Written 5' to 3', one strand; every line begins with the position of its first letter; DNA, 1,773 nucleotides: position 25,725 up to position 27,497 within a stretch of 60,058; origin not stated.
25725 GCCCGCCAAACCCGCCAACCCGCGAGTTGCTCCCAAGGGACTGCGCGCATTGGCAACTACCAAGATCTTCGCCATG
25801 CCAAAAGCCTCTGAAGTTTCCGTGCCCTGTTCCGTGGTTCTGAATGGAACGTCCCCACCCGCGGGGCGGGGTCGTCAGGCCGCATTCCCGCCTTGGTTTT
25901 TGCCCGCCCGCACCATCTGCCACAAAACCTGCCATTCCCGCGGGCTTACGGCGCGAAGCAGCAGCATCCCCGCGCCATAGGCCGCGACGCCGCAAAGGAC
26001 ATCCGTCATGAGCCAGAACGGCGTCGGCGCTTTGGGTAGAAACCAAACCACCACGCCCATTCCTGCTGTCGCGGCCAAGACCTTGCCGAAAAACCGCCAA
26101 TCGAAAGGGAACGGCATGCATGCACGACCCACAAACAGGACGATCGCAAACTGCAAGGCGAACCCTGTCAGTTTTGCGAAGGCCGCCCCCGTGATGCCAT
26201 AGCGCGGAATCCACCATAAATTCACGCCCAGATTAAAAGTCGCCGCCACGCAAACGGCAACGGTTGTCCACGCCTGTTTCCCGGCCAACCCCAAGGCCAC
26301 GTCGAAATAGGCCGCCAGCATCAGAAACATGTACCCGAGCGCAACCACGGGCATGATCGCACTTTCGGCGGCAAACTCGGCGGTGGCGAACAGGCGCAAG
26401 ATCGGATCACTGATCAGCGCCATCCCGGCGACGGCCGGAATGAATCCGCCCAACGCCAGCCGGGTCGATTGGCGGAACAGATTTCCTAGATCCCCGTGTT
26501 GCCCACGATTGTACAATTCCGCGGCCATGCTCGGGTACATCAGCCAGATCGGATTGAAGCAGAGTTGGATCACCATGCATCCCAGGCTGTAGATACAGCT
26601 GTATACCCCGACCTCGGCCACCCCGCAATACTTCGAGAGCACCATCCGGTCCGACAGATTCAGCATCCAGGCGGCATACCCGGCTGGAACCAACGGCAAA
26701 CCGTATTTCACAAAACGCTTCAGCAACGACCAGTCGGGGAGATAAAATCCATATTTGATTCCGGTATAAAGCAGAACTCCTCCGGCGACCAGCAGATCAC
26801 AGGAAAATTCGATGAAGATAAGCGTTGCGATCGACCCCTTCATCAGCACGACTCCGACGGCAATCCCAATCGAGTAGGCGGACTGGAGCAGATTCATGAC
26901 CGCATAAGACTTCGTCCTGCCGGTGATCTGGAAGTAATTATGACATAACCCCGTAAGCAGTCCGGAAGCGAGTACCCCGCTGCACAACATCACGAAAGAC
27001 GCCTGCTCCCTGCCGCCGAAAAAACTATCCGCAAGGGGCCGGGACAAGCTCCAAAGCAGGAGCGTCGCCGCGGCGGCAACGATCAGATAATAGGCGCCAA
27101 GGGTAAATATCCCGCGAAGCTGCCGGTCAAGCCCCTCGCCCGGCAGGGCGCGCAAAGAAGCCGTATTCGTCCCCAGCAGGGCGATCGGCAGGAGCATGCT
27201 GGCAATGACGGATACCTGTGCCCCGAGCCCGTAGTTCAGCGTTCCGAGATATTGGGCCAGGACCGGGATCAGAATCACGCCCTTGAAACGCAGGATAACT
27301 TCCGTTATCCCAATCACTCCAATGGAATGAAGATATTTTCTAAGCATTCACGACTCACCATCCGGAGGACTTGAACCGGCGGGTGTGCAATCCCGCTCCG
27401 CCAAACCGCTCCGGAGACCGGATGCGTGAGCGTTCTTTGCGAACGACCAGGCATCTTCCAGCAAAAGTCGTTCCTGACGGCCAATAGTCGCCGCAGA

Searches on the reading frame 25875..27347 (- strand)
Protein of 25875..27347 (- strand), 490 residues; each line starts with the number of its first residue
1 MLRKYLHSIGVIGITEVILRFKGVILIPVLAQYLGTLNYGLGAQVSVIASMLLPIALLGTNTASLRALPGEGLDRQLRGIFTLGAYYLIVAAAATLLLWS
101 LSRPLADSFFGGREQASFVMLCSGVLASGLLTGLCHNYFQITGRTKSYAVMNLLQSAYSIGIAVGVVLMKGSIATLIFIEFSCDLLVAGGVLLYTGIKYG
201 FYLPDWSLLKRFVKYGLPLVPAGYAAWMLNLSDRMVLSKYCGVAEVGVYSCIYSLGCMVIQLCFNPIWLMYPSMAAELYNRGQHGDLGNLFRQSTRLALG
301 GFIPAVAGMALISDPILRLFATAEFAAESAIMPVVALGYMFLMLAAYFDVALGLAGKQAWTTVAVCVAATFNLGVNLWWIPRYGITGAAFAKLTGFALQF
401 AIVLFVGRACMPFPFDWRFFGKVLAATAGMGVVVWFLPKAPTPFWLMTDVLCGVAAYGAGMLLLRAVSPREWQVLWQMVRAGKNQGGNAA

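Call 58: search_protein_families(library=pfam, proteins=[window:25875-27347:-], max_evalue=0.001)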
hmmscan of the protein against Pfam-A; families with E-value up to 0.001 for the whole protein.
window:25875-27347:- (490 aa): 2 families
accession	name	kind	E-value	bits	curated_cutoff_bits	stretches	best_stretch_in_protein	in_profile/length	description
PF13440.11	Polysacc_synt_3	-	5.7e-13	49.2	23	1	29-325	1-288/293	Polysaccharide biosynthesis protein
PF01943.22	Polysacc_synt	-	1.2e-12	48.3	28.2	1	9-274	5-270/274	Polysaccharide biosynthesis protein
